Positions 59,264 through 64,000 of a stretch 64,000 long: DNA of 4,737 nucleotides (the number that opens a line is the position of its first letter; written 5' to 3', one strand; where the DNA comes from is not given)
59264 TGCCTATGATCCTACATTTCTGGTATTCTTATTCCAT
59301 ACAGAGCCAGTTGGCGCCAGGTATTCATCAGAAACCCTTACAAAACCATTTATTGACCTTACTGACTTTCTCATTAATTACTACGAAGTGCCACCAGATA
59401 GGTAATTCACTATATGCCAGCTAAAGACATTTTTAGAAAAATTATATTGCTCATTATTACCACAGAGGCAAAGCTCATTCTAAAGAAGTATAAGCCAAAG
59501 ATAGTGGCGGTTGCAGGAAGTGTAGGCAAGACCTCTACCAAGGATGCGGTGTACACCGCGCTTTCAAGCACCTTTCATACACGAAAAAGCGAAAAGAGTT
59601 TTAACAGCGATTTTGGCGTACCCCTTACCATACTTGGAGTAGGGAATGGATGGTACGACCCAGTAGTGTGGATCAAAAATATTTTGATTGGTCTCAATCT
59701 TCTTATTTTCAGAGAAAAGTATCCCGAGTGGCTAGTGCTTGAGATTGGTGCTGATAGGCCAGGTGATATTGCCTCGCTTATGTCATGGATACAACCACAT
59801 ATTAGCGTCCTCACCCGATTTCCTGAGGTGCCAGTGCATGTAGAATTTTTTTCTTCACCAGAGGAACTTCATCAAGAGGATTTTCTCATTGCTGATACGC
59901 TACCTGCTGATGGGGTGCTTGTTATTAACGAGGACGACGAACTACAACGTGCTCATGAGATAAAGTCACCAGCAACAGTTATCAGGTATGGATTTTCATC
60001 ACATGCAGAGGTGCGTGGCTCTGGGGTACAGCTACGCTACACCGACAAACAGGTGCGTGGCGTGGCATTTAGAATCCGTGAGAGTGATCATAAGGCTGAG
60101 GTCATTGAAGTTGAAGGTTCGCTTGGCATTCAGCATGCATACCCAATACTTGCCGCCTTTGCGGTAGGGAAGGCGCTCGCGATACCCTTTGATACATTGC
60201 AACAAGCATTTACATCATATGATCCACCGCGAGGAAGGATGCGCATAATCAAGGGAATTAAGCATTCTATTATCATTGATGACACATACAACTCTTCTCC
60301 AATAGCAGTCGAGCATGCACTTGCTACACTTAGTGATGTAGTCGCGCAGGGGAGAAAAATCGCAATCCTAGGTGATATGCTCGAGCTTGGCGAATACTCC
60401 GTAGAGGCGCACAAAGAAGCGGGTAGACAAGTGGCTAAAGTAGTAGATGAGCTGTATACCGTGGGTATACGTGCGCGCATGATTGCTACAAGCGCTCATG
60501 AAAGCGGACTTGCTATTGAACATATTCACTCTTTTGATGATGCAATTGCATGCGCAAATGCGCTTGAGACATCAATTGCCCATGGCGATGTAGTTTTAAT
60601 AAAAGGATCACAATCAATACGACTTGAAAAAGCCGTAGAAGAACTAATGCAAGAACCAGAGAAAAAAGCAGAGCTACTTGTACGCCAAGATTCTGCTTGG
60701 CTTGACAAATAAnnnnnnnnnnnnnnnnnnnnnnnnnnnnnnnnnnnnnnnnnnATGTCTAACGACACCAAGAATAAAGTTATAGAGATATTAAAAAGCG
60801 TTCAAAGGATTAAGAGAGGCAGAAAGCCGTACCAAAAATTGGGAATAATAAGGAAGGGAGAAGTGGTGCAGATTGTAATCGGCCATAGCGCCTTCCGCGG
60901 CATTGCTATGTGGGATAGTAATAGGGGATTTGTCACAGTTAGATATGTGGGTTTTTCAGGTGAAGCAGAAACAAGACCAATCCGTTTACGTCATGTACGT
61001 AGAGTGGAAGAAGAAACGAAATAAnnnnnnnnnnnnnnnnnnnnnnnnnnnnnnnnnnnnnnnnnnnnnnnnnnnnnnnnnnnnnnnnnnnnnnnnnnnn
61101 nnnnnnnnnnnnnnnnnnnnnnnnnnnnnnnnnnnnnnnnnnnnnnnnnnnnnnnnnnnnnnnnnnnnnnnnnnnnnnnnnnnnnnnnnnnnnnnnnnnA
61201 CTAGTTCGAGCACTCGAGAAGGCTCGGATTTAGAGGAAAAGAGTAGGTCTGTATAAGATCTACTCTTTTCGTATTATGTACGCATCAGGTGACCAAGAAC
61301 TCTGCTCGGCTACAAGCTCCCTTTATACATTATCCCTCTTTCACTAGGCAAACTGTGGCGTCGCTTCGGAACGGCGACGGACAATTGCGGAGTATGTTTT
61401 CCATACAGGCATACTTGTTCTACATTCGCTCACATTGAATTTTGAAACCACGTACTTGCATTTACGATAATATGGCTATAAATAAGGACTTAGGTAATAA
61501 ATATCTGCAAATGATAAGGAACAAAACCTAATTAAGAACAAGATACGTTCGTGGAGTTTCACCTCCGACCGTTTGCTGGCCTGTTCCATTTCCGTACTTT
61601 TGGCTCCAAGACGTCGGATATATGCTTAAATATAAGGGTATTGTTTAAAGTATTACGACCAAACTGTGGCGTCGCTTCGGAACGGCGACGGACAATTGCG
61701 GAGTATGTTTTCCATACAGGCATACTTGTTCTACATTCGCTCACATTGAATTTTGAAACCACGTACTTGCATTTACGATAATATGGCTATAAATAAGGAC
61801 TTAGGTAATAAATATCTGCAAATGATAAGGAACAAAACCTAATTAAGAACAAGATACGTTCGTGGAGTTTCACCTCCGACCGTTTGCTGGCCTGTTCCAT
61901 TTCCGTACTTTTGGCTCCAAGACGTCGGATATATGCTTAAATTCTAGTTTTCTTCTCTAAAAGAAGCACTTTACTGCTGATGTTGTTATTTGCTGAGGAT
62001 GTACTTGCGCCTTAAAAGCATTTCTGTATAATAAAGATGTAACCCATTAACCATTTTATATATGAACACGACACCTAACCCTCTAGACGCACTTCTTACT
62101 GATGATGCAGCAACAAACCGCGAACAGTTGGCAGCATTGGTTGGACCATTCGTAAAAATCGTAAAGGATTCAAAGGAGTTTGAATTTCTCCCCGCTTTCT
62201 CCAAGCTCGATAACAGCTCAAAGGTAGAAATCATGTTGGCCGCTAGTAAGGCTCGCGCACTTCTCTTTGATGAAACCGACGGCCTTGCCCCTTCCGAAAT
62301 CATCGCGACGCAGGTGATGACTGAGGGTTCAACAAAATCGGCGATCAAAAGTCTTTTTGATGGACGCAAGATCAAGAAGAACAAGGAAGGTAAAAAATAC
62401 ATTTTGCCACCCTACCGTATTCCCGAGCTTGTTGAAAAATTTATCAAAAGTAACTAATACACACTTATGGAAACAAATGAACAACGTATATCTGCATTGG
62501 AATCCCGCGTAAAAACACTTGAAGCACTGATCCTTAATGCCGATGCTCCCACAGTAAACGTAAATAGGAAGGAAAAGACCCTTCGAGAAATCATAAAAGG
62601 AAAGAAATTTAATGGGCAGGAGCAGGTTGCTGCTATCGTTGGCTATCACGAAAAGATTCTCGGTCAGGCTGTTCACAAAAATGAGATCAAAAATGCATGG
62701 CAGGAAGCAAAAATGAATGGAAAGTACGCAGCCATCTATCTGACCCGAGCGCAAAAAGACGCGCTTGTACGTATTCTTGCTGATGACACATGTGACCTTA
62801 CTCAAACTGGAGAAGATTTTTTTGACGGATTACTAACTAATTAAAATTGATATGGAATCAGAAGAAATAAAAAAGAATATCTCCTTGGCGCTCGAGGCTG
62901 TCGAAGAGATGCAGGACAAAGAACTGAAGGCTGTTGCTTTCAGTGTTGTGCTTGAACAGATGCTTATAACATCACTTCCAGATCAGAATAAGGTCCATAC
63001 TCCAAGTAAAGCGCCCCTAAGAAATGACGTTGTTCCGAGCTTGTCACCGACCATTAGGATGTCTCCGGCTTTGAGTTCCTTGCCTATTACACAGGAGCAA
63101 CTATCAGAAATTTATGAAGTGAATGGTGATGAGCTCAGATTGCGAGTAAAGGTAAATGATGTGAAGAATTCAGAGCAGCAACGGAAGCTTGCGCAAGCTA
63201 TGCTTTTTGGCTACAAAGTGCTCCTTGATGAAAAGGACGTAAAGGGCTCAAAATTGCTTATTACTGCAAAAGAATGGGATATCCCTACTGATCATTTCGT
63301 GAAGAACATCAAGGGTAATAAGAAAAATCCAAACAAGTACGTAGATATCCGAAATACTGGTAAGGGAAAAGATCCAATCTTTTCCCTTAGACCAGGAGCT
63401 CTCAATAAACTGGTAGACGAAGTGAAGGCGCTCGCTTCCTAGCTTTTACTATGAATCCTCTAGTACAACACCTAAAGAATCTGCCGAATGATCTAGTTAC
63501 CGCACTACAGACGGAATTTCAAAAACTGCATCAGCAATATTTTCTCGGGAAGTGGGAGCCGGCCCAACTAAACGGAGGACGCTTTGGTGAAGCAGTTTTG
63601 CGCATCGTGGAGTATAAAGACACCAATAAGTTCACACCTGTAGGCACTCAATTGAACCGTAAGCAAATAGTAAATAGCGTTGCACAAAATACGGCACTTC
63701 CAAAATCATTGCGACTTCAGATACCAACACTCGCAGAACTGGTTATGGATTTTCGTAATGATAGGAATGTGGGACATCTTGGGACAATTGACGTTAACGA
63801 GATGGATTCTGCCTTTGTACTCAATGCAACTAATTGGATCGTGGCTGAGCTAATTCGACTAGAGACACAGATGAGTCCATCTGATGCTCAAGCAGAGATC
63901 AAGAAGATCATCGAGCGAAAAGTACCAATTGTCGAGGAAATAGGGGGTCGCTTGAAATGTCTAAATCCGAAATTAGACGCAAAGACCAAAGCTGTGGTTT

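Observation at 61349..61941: Perfect ~283-bp tandem duplication just downstream of tRNA-Glu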

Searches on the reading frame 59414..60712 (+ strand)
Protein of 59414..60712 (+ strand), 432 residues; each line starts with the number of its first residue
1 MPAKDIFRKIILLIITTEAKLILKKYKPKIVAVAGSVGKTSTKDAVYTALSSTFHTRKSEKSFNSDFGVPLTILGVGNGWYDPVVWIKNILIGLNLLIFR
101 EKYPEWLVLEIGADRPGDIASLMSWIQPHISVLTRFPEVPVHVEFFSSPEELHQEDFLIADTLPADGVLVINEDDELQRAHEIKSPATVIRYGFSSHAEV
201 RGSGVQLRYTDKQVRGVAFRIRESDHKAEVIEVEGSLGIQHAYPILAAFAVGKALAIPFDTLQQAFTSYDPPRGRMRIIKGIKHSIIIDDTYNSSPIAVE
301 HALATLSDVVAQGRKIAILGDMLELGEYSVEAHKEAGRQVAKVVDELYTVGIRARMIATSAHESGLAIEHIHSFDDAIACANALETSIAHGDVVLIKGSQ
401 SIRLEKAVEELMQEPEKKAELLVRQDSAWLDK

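Call 10: search_protein_families(library=pfam, proteins=[window:59414-60712:+], max_evalue=0.1)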
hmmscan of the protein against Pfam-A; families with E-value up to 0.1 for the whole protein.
window:59414-60712:+ (432 aa): 2 families
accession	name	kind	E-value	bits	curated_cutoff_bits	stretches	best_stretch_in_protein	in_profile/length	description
PF02875.26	Mur_ligase_C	-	6.4e-20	72.7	28.4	1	274-399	1-126/127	Mur ligase, glutamate ligase domain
PF08245.18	Mur_ligase_M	-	6.3e-19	69.2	24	1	33-251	1-199/200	Mur ligase middle domain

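Call 26: find_encoding_contigs(protein=window:59414-60712:+, flank=10000, max_places=10)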
Protein window:59414-60712:+ (432 aa): 4 contigs read that carry it; 2 places shown.
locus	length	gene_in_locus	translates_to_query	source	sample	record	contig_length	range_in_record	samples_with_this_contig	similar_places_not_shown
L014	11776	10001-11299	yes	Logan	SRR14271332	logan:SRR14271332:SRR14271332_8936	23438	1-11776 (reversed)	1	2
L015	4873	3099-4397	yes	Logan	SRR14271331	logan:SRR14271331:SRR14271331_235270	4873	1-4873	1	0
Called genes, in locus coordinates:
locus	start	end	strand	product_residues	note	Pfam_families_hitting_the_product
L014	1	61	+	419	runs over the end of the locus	PF00587:tRNA-synt_2b, PF03129:HGTP_anticodon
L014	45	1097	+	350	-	PF06723:MreB_Mbl, PF00012:HSP70, PF14450:FtsA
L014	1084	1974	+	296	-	PF04085:MreC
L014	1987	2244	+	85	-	-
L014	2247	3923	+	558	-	PF03717:PBP_dimer (weak), PF00905:Transpeptidase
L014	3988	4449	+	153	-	PF03449:GreA_GreB_N, PF01272:GreA_GreB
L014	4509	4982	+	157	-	-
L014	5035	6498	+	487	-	PF01336:tRNA_anti-codon, PF00152:tRNA-synt_2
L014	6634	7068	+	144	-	PF02381:MraZ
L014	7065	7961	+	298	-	PF01795:Methyltransf_5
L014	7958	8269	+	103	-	-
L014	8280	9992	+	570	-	PF03717:PBP_dimer (weak), PF00905:Transpeptidase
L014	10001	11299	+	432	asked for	PF08245:Mur_ligase_M, PF02875:Mur_ligase_C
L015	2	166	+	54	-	?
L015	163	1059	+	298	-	PF01795:Methyltransf_5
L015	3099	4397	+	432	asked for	PF08245:Mur_ligase_M, PF02875:Mur_ligase_C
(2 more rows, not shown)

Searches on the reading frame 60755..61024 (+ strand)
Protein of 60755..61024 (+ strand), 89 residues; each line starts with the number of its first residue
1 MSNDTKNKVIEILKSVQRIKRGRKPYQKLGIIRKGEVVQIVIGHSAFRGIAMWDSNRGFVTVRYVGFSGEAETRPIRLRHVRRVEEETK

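Call 10: search_protein_families(library=pfam, proteins=[window:60755-61024:+], max_evalue=0.1)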
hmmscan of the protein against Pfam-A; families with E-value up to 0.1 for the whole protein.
window:60755-61024:+ (89 aa): 0 families

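Call 11: search_protein_families(library=phrogs, proteins=[window:60755-61024:+], max_evalue=0.1)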
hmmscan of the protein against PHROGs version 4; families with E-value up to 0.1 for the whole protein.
window:60755-61024:+ (89 aa): 0 families

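Call 18: find_encoding_contigs(protein=window:60755-61024:+, flank=10000, max_places=10)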
Protein window:60755-61024:+ (89 aa): no gene with exactly this product is on record in the collection.
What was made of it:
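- Tried and rejected: The exact-protein look-up of the 89-aa ORF upstream of the tRNA found nothing on record (call 18).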

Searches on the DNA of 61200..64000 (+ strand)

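Call 14: search_dna_similar(query=window:61200-64000:+, collection=phages, mode=distant)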
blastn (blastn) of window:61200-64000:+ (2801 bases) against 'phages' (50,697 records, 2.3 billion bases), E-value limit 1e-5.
No match.

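Call 15: search_dna_similar(query=window:61200-64000:+, collection=plasmids, mode=distant)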
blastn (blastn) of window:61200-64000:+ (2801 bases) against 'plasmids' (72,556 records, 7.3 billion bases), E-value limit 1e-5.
No match.

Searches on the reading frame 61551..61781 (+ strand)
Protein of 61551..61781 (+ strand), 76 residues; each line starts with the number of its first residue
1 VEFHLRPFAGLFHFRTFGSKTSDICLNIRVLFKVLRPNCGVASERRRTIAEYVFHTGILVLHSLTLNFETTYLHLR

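Call 10: search_protein_families(library=pfam, proteins=[window:61551-61781:+], max_evalue=0.1)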
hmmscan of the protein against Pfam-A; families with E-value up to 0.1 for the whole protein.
window:61551-61781:+ (76 aa): 0 families

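Call 11: search_protein_families(library=phrogs, proteins=[window:61551-61781:+], max_evalue=0.1)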
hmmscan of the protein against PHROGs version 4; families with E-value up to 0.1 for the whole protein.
window:61551-61781:+ (76 aa): 0 families
